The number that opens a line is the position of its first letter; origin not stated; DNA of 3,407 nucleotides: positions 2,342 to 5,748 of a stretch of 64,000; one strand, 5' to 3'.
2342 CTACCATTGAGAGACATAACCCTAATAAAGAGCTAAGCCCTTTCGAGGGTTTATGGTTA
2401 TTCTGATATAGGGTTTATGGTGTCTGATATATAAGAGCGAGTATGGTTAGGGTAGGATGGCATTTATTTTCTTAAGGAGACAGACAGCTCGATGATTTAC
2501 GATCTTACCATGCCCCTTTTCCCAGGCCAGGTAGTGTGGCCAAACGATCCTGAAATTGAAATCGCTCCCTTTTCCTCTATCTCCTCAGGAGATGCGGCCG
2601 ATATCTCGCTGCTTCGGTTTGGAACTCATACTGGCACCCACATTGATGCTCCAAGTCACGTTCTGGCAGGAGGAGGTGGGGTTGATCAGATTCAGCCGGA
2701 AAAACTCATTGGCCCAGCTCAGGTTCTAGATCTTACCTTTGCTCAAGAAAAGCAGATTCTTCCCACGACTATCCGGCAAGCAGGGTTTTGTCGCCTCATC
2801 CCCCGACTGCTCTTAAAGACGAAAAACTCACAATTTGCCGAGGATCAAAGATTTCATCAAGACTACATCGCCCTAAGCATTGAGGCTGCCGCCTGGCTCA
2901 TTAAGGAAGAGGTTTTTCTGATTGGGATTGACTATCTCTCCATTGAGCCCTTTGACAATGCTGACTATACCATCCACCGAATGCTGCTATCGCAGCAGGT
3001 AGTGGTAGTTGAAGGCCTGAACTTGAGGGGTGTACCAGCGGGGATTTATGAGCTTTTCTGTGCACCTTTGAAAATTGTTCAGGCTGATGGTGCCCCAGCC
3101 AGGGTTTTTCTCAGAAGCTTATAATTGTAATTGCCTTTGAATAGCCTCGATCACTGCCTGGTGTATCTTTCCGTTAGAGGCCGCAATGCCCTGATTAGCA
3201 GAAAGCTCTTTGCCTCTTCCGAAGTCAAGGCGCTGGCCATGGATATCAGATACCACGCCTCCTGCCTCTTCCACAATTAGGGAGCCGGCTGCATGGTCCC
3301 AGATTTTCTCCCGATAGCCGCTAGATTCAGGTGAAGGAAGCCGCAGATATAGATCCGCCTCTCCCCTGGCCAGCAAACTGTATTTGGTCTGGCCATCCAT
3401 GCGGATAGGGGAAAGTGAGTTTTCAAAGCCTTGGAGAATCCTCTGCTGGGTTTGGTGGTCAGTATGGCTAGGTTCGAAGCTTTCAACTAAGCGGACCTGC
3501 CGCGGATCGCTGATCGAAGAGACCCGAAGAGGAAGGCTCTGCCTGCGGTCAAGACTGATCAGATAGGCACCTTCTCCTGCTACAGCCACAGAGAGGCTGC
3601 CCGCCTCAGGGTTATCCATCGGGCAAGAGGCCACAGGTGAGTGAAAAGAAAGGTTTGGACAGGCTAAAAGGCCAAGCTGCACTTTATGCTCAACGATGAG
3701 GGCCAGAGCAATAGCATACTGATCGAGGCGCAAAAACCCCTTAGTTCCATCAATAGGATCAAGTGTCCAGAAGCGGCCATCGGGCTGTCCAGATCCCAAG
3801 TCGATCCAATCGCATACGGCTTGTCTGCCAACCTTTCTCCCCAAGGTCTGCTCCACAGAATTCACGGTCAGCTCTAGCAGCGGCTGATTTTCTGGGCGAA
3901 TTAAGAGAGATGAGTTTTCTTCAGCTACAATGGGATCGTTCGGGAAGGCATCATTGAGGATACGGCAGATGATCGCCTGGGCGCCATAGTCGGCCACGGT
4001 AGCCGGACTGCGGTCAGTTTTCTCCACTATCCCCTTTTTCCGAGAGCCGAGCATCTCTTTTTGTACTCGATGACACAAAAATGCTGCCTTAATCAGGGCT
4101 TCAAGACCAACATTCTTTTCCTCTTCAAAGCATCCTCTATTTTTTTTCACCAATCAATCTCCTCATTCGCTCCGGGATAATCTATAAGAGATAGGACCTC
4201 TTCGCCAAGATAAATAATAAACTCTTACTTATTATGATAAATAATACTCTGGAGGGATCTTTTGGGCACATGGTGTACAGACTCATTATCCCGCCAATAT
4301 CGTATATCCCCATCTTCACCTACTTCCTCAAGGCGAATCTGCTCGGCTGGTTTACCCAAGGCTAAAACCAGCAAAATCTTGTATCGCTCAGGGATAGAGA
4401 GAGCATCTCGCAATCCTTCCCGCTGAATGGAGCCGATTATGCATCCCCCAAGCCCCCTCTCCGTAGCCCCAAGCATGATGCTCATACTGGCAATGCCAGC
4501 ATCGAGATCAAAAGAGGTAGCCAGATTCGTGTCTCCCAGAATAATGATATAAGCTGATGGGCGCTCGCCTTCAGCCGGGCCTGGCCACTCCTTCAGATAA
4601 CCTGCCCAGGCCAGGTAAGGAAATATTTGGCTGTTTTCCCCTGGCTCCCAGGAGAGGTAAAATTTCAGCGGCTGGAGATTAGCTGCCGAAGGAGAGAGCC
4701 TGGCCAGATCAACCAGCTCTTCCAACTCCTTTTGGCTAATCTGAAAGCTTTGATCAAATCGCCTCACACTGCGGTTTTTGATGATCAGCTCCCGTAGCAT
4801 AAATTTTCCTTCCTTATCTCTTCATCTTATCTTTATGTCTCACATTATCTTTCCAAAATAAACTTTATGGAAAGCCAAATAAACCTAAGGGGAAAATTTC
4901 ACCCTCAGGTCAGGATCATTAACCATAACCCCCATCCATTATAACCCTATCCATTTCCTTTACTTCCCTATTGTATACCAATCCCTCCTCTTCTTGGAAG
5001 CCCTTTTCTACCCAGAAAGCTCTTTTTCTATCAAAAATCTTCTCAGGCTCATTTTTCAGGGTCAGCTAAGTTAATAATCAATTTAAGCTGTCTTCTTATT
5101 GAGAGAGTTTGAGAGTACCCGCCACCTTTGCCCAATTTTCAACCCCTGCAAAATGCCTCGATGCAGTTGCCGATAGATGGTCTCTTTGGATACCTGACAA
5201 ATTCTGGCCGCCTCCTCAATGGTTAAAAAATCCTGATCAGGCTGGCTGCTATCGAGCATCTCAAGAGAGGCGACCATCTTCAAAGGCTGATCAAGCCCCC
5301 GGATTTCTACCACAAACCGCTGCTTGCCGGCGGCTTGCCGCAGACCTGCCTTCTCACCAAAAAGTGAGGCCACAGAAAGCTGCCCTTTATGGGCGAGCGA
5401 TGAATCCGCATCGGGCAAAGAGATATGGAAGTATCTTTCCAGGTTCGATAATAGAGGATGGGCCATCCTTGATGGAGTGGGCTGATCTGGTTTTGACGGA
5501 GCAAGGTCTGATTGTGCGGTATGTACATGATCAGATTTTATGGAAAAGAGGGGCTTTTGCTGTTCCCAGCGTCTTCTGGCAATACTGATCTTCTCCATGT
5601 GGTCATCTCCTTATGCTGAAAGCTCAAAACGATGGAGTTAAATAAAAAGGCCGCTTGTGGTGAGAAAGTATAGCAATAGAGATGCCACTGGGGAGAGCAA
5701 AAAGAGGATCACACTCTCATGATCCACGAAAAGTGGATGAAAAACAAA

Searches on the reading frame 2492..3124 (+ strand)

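Call 65: search_protein_families(library=pfam, proteins=[window:2492-3124:+], max_evalue=0.001)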
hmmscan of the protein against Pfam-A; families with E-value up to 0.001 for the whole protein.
window:2492-3124:+ (210 aa): 1 family
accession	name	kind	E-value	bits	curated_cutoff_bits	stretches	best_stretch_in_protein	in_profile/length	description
PF04199.19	Cyclase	-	3.1e-23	83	23.1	1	3-152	1-141/142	Putative cyclase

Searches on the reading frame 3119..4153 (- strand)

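Call 65: search_protein_families(library=pfam, proteins=[window:3119-4153:-], max_evalue=0.001)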
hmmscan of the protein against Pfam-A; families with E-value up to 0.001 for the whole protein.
window:3119-4153:- (344 aa): 1 family
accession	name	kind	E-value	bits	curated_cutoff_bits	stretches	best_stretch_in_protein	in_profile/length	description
PF00459.30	Inositol_P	-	3.8e-48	164.8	27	1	20-341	9-269/271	Inositol monophosphatase family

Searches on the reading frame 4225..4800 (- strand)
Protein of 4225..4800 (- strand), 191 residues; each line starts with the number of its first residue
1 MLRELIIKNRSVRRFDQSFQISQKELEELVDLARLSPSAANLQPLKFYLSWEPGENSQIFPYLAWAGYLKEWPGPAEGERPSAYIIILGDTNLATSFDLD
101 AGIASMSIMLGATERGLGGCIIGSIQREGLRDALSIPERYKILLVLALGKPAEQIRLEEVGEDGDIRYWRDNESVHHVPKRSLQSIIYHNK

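Call 65: search_protein_families(library=pfam, proteins=[window:4225-4800:-], max_evalue=0.001)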
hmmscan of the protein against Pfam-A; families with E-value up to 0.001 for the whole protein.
window:4225-4800:- (191 aa): 2 families
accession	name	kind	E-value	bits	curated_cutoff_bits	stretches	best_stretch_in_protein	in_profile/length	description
PF00881.29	Nitroreductase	-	5.9e-22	79.1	23.5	2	97-150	115-167/167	Nitroreductase family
PF14512.11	TM1586_NiRdase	-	2.5e-11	44.1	27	1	82-155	67-137/215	Putative TM nitroreductase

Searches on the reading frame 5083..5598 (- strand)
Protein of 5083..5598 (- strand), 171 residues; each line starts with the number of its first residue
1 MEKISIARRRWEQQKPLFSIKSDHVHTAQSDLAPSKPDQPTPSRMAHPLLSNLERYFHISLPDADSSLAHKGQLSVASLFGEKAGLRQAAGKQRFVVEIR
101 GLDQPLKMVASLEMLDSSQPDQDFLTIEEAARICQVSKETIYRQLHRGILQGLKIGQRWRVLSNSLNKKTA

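Call 65: search_protein_families(library=pfam, proteins=[window:5083-5598:-], max_evalue=0.001)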
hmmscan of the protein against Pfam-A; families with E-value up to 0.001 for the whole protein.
window:5083-5598:- (171 aa): 1 family
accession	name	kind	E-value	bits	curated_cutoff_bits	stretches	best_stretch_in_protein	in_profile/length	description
PF12728.13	HTH_17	-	2.3e-11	44.2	27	1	124-167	1-44/51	Helix-turn-helix domain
